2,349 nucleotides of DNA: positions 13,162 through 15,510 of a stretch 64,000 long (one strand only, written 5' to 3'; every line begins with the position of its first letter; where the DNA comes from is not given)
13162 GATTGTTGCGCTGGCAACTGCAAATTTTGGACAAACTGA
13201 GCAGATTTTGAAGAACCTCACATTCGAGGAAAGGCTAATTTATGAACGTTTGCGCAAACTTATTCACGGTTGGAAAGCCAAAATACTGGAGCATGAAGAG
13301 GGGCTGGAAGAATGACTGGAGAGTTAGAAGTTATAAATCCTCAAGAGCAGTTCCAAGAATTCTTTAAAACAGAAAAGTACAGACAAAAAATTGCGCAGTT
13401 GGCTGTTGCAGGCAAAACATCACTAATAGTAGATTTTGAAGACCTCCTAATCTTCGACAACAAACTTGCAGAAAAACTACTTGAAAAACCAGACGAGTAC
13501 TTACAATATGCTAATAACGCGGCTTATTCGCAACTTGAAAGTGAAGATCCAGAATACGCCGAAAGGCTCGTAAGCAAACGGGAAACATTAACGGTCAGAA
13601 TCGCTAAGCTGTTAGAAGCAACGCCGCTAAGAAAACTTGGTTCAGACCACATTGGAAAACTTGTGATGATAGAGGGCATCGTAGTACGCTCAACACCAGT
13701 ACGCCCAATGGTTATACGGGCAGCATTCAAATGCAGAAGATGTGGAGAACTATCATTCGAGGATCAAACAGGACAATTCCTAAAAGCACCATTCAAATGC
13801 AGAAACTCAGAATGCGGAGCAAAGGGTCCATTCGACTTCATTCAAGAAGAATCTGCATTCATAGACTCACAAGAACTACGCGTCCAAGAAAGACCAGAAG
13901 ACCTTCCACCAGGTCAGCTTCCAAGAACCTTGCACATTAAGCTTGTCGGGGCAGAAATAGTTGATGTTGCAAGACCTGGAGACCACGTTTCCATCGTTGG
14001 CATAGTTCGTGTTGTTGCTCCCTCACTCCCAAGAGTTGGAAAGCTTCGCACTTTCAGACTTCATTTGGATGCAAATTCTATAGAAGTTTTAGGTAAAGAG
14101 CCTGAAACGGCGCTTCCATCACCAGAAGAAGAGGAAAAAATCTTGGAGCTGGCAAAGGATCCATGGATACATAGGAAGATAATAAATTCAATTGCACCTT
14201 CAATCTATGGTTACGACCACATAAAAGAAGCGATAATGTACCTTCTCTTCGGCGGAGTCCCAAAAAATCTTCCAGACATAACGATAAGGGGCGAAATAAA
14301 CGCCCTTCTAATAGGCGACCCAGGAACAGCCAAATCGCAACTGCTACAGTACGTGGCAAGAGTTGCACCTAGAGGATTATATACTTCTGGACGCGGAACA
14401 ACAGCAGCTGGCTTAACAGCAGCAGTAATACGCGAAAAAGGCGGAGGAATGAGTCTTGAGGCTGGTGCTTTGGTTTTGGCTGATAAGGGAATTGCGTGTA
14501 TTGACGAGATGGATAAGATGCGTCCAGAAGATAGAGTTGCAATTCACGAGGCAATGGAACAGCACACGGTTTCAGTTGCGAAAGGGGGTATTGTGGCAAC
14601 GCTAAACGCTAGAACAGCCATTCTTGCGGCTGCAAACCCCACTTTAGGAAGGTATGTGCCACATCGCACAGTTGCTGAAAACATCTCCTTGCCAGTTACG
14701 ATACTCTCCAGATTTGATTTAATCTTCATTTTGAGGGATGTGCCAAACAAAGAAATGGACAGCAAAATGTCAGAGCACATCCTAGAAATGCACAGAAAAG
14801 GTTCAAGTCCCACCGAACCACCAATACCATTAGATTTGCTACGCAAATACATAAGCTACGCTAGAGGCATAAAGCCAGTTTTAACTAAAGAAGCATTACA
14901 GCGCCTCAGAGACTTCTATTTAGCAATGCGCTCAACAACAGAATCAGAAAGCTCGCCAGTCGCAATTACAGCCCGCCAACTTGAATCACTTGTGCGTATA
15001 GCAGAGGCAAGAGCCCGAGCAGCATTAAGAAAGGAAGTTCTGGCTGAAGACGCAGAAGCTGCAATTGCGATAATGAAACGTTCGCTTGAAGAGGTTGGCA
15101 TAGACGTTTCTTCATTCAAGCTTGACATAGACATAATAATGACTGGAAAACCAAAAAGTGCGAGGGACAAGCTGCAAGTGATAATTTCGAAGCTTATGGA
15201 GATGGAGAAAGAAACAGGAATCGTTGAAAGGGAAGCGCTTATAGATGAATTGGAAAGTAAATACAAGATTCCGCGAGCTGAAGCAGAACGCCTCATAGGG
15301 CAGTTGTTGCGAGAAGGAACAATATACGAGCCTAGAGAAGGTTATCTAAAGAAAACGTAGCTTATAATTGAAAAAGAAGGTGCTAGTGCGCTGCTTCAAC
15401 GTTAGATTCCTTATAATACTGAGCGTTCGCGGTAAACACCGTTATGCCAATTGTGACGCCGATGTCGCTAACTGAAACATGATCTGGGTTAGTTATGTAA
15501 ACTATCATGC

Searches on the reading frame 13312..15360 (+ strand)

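Call 11: search_protein_families(library=pfam, proteins=[window:13312-15360:+], max_evalue=0.001)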
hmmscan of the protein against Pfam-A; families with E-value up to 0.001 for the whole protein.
window:13312-15360:+ (682 aa): 7 families
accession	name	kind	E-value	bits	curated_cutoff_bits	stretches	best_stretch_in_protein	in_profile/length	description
PF00493.29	MCM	-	1.4e-94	315.9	23.3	1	274-494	2-224/224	MCM P-loop domain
PF17207.9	MCM_OB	-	1.9e-36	125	24.8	1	106-235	2-125/126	MCM OB domain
PF17855.7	MCM_lid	-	6.7e-25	87.8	27.4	1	508-592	1-87/87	MCM AAA-lid domain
PF14551.11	MCM_N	-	1.5e-12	48.2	24.9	1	11-82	1-82/95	MCM N-terminal domain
PF01078.27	Mg_chelatase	-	4e-09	36.6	20.3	1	377-445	92-160/207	Magnesium chelatase, subunit ChlI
PF21120.3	MCM_WH_arc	-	5.2e-09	36.4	26.1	1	619-680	1-63/63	Archaeal MCM, winged-helix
PF07728.20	AAA_5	-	1.5e-08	35.2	22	1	331-444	2-124/139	AAA domain (dynein-related subfamily)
